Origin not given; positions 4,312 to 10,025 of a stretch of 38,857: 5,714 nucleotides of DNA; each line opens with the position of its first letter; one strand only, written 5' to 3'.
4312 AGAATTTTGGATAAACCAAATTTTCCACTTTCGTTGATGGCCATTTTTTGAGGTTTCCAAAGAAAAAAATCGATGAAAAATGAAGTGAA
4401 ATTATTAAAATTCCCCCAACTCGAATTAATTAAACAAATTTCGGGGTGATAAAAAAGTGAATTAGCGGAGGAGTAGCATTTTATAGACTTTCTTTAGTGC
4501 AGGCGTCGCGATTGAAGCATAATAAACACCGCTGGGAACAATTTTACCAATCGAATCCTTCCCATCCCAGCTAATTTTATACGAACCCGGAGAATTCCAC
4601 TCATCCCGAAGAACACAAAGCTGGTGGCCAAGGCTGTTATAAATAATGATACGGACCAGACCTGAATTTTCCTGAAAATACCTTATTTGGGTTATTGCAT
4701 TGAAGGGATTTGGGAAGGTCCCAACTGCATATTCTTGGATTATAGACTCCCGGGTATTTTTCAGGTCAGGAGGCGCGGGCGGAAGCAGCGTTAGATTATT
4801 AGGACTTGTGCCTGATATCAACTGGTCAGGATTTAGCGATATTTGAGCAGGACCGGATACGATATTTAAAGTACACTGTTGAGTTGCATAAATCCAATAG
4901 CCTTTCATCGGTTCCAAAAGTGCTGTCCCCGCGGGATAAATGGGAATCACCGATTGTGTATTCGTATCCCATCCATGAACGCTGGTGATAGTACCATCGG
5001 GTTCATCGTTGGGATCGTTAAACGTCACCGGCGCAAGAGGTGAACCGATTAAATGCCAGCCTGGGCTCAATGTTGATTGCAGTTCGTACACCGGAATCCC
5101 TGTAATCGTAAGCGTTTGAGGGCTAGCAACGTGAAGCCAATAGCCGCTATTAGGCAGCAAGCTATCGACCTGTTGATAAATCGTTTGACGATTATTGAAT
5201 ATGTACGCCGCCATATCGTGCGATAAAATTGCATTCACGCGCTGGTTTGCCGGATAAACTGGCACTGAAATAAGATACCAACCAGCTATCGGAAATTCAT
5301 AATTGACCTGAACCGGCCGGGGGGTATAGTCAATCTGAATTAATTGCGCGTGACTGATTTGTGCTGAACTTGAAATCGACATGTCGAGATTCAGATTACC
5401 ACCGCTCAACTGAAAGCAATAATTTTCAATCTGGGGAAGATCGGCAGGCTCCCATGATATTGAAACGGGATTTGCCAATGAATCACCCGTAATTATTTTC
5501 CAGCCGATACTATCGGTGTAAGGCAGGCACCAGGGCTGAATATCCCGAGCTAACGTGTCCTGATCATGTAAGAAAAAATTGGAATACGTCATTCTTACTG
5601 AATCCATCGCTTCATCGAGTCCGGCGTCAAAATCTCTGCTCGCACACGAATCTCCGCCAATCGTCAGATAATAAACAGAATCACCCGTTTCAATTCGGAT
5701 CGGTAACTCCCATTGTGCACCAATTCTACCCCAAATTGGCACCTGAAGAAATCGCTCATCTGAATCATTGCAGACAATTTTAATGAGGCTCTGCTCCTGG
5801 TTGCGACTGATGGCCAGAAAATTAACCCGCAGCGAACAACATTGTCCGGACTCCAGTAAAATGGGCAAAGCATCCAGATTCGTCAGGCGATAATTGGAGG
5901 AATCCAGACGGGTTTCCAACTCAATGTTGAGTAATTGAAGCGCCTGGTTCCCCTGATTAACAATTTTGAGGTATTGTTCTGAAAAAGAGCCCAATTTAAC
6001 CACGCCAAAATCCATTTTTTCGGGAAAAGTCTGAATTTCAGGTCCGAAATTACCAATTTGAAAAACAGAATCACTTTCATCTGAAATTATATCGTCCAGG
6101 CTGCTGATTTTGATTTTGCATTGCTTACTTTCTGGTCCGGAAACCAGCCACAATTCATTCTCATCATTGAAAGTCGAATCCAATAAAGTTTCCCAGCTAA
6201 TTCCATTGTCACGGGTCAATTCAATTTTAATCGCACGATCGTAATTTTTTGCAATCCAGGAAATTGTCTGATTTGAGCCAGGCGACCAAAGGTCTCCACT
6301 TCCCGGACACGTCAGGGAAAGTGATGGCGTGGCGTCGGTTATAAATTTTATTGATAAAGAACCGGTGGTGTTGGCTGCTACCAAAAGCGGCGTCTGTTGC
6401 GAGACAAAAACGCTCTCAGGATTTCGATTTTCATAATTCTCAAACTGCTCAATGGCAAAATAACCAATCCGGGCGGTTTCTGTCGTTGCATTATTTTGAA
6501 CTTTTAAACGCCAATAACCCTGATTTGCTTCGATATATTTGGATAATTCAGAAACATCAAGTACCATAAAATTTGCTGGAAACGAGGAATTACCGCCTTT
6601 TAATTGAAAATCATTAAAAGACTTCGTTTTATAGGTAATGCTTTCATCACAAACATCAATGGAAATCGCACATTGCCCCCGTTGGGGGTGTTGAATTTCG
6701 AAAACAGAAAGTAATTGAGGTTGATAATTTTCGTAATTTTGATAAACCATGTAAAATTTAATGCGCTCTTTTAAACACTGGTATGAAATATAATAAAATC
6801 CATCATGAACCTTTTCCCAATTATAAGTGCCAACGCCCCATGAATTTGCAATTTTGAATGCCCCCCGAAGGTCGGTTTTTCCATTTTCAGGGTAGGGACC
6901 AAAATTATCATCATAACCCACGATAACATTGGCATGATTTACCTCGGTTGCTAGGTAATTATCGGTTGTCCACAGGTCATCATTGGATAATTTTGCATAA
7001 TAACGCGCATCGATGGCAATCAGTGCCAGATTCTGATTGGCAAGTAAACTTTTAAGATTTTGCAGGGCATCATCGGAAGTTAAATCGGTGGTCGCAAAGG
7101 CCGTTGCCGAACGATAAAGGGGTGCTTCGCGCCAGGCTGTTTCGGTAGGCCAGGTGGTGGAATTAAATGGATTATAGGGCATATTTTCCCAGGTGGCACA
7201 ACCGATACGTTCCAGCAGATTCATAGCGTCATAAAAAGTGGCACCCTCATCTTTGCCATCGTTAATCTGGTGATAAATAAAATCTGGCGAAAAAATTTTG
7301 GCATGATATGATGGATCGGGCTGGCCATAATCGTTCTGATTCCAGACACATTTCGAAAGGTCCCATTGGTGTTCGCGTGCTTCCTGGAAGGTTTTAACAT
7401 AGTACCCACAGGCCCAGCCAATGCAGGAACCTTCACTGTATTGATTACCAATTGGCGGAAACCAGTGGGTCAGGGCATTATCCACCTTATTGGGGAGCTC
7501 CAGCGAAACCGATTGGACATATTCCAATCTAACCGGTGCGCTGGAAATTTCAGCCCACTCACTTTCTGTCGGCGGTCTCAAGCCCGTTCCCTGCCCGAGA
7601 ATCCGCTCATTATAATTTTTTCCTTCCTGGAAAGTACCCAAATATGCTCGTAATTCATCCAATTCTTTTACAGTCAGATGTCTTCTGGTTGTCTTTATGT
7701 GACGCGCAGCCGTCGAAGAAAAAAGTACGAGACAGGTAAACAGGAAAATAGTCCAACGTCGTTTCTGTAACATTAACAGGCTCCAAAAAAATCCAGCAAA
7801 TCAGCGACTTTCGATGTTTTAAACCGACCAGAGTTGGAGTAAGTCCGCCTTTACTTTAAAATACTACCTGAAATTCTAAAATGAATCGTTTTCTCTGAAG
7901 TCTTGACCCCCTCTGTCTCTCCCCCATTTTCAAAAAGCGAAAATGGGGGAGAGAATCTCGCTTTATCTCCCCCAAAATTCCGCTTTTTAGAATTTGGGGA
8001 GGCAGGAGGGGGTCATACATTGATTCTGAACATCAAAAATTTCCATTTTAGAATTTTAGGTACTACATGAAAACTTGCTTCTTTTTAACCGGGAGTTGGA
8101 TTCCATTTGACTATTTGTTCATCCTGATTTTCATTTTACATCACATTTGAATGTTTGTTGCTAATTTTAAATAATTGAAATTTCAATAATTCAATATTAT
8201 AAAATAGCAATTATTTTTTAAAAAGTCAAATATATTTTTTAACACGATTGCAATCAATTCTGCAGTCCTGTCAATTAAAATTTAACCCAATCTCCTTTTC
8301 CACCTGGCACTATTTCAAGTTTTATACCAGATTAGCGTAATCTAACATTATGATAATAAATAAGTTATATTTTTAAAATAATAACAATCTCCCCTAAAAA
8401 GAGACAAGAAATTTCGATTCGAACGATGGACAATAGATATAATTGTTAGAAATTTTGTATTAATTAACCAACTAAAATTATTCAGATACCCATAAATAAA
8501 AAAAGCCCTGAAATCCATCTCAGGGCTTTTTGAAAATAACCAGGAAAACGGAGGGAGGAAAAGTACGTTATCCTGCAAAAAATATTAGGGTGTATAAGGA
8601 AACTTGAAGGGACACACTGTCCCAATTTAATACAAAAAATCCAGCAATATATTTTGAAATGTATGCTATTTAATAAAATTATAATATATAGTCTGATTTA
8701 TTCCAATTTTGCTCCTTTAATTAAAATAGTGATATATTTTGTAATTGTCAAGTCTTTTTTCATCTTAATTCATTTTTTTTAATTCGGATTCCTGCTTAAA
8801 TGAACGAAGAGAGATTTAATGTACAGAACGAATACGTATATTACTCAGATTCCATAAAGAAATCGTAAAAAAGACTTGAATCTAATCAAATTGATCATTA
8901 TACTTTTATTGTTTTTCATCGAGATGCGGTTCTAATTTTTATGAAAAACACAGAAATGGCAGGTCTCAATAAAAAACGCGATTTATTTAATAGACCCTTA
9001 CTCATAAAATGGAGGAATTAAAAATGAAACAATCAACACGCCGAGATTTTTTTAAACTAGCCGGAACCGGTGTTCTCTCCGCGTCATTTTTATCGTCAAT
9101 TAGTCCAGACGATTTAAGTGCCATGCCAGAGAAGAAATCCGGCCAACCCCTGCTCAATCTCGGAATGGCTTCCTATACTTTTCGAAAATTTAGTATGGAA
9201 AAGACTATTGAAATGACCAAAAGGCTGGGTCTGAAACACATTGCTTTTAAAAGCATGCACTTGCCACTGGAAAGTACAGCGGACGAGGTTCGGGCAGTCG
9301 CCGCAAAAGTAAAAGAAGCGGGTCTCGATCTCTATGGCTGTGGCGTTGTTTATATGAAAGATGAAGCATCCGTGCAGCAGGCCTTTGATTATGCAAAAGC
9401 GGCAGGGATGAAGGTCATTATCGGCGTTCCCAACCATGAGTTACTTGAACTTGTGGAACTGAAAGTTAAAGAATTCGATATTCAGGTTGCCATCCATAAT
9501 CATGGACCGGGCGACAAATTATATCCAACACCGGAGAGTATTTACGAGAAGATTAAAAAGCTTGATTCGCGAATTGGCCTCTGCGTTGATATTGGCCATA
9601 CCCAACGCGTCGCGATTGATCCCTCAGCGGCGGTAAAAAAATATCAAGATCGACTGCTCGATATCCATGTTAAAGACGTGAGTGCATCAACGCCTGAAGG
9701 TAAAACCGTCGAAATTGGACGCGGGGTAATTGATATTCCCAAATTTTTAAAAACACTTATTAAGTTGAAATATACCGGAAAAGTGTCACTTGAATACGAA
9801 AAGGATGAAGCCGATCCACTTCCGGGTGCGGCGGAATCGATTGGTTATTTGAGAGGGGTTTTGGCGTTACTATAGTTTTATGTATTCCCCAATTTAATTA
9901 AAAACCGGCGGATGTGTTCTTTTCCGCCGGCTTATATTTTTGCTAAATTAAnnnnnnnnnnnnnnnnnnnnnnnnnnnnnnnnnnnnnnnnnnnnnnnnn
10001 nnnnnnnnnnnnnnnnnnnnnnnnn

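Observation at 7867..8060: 194-bp MITE with 5-bp target-site duplication in the peptidase / isomerase divergent promoter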

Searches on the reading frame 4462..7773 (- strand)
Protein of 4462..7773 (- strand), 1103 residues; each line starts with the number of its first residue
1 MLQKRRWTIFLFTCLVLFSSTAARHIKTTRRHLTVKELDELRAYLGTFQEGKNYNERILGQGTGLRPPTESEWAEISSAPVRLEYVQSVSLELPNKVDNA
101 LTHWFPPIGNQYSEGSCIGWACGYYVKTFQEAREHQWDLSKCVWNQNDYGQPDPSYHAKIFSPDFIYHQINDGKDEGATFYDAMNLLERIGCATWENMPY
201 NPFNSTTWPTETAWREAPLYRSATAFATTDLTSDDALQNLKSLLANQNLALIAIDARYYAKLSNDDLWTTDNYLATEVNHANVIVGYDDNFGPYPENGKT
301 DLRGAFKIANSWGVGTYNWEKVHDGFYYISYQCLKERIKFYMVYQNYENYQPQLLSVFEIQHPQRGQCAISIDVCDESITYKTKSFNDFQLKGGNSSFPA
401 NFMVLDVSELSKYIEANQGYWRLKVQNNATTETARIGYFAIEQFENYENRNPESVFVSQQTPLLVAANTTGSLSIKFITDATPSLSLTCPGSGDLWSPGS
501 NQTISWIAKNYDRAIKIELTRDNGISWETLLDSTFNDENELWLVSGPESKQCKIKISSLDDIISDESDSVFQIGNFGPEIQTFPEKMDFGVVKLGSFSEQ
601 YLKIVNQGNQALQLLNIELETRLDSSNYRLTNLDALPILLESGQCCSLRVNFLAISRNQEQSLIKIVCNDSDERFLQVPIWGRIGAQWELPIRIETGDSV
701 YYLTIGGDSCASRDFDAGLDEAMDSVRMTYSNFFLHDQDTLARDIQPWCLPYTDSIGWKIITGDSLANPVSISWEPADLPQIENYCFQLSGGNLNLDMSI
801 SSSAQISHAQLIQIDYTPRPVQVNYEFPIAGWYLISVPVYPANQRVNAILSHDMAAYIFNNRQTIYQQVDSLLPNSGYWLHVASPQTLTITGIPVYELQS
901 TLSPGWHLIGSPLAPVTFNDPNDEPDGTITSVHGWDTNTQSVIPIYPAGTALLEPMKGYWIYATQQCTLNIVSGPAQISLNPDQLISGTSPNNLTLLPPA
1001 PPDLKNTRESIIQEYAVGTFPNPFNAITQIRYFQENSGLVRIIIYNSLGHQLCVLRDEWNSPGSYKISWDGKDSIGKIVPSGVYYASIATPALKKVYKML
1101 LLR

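Call 10: search_protein_families(library=pfam, proteins=[window:4462-7773:-])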
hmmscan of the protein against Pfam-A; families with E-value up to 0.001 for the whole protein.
window:4462-7773:- (1103 aa): 3 families
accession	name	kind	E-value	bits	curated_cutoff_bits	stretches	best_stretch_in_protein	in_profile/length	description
PF22544.2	HYDIN_VesB_CFA65-like_Ig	-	5.3e-05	23.8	25.5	1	583-677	5-96/100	HYDIN/CFA65/VesB-like, Ig-like domain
PF13860.13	FlgD_ig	-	0.00033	21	27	0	1034-1089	19-74/79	FlgD Ig-like domain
PF22073.2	Cep192_D4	-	0.00093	19.8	35.5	0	578-682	2-109/112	Cep192 domain 4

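Call 47: search_protein_families(library=ncbifam, proteins=[window:4462-7773:-], max_evalue=0.01)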
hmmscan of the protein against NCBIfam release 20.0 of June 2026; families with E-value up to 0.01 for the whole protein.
window:4462-7773:- (1103 aa): 4 families
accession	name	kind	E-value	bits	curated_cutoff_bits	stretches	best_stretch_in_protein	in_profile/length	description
NF012200.0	choice_anch_D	domain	7.4e-08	32.9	45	1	578-673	15-108/108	choice-of-anchor D domain-containing protein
NF052323.1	T9SSA_dep_M6i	equivalog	1.1e-05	23.7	600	1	1004-1090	945-1026/1043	T9SS-dependent M6-like inactivated metalloprotease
TIGR04183.1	Por_Secre_tail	domain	0.00013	21.8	23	1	1020-1099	2-69/72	T9SS type A sorting domain-containing protein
NF005176.1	PRK06655.1-1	equivalog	0.0046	16.9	230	1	1036-1090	95-149/197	flagellar hook assembly protein FlgD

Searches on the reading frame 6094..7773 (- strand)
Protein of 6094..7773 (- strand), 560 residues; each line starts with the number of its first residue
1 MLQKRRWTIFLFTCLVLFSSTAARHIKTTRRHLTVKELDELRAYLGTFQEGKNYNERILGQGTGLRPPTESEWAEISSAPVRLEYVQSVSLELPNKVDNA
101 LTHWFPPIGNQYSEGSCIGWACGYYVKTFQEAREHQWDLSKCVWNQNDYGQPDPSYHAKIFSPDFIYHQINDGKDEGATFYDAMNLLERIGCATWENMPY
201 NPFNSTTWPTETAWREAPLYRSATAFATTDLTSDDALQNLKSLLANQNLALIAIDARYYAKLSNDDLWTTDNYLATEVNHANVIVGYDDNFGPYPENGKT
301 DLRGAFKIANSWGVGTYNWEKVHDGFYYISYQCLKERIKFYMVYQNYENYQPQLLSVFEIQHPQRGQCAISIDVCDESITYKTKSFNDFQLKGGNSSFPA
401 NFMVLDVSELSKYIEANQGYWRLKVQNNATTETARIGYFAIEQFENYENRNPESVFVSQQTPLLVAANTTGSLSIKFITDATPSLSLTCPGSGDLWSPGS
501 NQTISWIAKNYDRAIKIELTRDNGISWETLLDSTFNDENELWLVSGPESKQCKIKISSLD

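Call 74: search_protein_families(library=pfam, proteins=[window:6094-7773:-], max_evalue=10)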
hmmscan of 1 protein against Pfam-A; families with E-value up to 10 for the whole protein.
window:6094-7773:- (560 aa): 0 families

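Call 75: search_solved_structures(query=window:6094-7773:-, max_evalue=1)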
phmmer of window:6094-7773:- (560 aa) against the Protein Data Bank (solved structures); distinct sequences matched with E-value up to 1: 0.

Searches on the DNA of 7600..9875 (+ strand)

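Call 7: search_rna_families(source=window, start=7600, end=9100, threshold=evalue, max_evalue=10)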
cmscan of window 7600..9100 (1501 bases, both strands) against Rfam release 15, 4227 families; matches with E-value up to 10: 33.
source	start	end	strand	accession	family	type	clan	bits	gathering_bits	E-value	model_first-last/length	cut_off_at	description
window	8489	8606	-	RF00121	MicC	Gene; sRNA;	-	29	90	0.081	1-123/123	no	MicC RNA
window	8694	8742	-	RF02584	KRAS_3UTR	Cis-reg;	-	28.2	49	0.86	1-49/49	no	KRAS 3' UTR cis-regulatory element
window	7918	8002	-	RF03195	mir-3934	Gene; miRNA;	-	26.9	84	0.016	1-92/92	no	mir-3934 microRNA precursor family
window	7884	8063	-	RF03922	MIR2119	Gene; miRNA;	-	24.5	73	2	1-188/188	no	MIR2119 microRNA precursor family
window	8202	8276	+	RF02434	SpF39_sRNA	Gene; sRNA;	-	24.3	60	2.6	1-109/109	no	Streptococcus sRNA SpF39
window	7916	7954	-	RF04096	mir-4433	Gene; miRNA;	-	22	77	0.22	1-83/83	no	mir-4433 microRNA precursor family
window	8500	8532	+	RF04001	mir-7918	Gene; miRNA;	-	21.9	80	0.11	1-58/58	no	mir-7918 microRNA precursor family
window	7925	7994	+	RF03745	mir-2063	Gene; miRNA;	-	21.9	100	0.43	1-77/77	no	mir-2063 microRNA precursor family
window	7914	8001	+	RF00804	mir-240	Gene; miRNA;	-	21.7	67.5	0.38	1-99/99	no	mir-240 microRNA precursor family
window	7916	7954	+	RF04096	mir-4433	Gene; miRNA;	-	21.6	77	0.27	1-83/83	no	mir-4433 microRNA precursor family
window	7901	8018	+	RF03861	mir-4484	Gene; miRNA;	-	21.5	90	0.75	1-89/89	no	mir-4484 microRNA precursor family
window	8477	8531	+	RF02438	SpF51_sRNA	Gene; sRNA;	-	20.8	50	0.72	1-45/45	no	Streptococcus sRNA SpF51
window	8020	8132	-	RF02406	snoR120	Gene; snRNA; snoRNA; CD-box;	-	20.8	55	4.1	1-74/74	no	Small nucleolar RNA snoR120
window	7932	7986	-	RF03824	MIR5285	Gene; miRNA;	-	20.2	88.5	0.32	1-63/63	no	MIR5285 microRNA precursor family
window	7916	7956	-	RF01459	rliE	Gene; sRNA;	-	19.6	90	2.1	142-182/222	no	Listeria sRNA rliE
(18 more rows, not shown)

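Call 11: search_dna_similar(query=window:7867-8060:+, collection=plasmids, mode=distant, max_evalue=0.01)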
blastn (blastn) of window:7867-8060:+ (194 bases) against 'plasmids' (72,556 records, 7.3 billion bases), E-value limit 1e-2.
No match.

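Call 95: search_with_rna_model(model_id=R1, sources=[L128, L130, L131, L132, L133, L134, L135, L136, L137, L138, L139, L140, L141, L142, L143, L144, L145, L146, L147, L148, L149, L150, L151, L152, L153, L154, L155, L156, L157, L158, L159, L160, L161, L162, L163, L164, L165, L166, L167, L168, L169, L170, L171, L172, L173, L174, L175, L176, L177, L178, L179, L180, L181, L182, L183, L184, L185, L186, L187, L188, L189, L190, L191, L192, L193, L194, L195, L196, L197, L198, L199, L200, L201, L202, L203, L204, L205, L206, L207, L208, L209, L210, L211, L212, L213, L214, L215, L216, L217, L218, L219, L220, L221, L222, L223, L224, L225, L226], max_evalue=0.01)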
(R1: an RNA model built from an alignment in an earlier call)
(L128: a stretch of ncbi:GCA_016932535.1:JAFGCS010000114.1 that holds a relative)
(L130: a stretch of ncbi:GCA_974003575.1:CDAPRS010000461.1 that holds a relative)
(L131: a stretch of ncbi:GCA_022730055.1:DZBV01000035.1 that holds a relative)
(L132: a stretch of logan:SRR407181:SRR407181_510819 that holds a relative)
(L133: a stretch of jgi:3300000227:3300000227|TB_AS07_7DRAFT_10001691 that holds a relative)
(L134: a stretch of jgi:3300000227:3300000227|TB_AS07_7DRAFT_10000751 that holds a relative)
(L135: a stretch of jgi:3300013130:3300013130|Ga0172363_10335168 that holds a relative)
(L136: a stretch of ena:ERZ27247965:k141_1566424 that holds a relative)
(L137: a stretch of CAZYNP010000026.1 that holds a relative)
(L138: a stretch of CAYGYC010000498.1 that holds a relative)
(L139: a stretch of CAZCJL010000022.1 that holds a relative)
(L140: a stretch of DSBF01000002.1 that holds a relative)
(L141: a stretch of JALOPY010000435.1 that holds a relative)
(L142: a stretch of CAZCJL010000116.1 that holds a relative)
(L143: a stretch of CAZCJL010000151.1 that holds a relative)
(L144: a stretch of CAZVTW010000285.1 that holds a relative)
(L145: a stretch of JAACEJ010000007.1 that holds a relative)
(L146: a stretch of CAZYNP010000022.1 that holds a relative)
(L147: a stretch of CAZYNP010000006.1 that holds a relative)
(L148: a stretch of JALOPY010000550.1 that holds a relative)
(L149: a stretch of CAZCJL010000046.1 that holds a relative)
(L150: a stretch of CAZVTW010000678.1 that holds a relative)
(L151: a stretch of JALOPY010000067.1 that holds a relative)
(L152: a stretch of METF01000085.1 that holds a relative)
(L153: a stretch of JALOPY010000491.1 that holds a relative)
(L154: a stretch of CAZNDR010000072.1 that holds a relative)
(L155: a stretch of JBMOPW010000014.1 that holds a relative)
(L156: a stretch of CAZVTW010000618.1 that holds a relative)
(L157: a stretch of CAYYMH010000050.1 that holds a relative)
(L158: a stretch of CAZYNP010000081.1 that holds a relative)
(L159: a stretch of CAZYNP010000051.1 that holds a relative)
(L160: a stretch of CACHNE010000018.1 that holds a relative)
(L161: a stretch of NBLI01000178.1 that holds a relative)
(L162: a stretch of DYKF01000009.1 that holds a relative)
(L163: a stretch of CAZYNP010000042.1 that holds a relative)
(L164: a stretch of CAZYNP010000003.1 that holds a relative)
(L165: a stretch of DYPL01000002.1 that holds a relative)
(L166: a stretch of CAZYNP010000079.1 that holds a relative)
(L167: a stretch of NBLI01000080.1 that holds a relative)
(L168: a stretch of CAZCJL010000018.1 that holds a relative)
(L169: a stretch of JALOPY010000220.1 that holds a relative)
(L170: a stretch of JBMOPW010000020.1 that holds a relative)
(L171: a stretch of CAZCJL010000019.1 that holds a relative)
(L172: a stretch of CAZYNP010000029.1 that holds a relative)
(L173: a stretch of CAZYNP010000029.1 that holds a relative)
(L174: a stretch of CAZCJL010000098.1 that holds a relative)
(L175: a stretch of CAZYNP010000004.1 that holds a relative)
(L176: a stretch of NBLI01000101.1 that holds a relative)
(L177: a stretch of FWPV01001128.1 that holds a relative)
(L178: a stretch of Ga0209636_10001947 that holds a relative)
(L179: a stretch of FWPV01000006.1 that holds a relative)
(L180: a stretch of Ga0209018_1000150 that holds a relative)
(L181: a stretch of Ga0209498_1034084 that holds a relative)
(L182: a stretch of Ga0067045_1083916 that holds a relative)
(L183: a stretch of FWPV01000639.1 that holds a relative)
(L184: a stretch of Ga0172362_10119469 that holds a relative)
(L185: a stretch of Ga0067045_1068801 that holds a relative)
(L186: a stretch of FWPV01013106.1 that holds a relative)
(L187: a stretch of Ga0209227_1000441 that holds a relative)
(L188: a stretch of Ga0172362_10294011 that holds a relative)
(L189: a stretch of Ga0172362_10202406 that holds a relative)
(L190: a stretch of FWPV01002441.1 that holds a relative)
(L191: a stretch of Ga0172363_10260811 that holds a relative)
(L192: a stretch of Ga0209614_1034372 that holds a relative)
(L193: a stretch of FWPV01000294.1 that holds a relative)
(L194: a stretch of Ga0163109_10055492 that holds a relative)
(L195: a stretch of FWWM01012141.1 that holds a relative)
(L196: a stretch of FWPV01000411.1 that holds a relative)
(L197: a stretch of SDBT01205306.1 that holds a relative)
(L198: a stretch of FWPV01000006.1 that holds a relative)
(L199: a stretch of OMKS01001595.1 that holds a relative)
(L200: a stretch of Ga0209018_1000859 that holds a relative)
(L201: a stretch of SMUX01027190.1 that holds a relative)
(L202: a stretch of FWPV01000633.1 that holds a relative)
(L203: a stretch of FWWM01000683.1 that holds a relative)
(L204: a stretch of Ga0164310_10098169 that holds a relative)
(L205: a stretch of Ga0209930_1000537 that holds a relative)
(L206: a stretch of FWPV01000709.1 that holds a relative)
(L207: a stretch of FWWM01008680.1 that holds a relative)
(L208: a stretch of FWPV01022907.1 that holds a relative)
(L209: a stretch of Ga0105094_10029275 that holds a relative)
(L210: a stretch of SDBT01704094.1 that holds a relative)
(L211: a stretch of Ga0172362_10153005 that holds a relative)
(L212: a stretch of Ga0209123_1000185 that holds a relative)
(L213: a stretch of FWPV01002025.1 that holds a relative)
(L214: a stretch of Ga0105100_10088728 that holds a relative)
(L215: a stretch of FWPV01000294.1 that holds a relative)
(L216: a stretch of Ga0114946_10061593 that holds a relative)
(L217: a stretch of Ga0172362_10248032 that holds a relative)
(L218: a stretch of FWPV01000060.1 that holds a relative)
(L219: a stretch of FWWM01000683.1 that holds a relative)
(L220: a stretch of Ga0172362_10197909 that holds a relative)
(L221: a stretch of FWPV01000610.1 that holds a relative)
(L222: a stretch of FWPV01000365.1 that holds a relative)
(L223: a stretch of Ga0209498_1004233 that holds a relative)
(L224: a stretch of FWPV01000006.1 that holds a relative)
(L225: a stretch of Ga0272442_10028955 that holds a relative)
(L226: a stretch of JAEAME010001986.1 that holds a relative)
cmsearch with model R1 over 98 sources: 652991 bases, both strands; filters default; matches with E-value up to 0.01: 37.
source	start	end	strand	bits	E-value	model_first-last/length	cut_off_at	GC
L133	7479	7528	+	49.7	3.6e-13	1-59/59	no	0.48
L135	129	178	+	49.7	3.6e-13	1-59/59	no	0.48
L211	621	670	+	49.7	3.6e-13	1-59/59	no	0.48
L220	1337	1386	+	49.7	3.6e-13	1-59/59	no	0.48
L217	1115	1164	+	49.5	4.2e-13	1-59/59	no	0.46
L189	151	200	-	49.1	5.9e-13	1-59/59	no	0.46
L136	339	388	+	48.9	6.8e-13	1-59/59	no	0.5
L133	3926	3975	+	47.3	2.2e-12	1-59/59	no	0.46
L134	8043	8092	+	36.5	6.6e-09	1-59/59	no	0.52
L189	87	137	+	32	1.9e-07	1-59/59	no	0.53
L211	684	734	-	32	1.9e-07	1-59/59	no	0.53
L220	1400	1450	-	32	1.9e-07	1-59/59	no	0.53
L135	192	242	-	31.1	3.5e-07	1-59/59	no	0.55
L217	1178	1228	-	29.5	1.1e-06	1-59/59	no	0.49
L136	402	452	-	29.3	1.3e-06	1-59/59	no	0.51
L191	7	55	-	29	1.7e-06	1-59/59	no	0.47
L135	192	227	+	28.2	2.9e-06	25-58/59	no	0.5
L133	3989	4024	+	28.2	3e-06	25-58/59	no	0.47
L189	102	137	-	28.2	3e-06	25-58/59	no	0.47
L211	684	719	+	28.2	3e-06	25-58/59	no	0.47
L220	1400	1435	+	28.2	3e-06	25-58/59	no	0.47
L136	355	388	-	27.7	4.3e-06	25-58/59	no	0.5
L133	7495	7528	-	27.3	5.8e-06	25-58/59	no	0.47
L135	145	178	-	27.3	5.8e-06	25-58/59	no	0.47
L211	637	670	-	27.3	5.8e-06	25-58/59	no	0.47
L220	1353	1386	-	27.3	5.8e-06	25-58/59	no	0.47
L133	3990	4024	-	27.1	7e-06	26-58/59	no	0.49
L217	1131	1164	-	27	7.7e-06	25-58/59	no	0.44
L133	7542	7592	-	26.7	9.3e-06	1-59/59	no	0.53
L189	151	184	+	26.2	1.3e-05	25-58/59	no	0.44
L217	1178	1213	+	23.3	0.00011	25-58/59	no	0.42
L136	402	437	+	23.3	0.00011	25-58/59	no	0.44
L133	7542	7577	+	22.7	0.00017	25-58/59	no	0.47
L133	3942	3975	-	22.5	0.00021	25-58/59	no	0.44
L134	8106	8155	-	22.4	0.00022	1-59/59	no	0.5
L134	8059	8092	-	22.4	0.00023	25-58/59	no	0.5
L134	8110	8138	+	17.7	0.0075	28-56/59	no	0.41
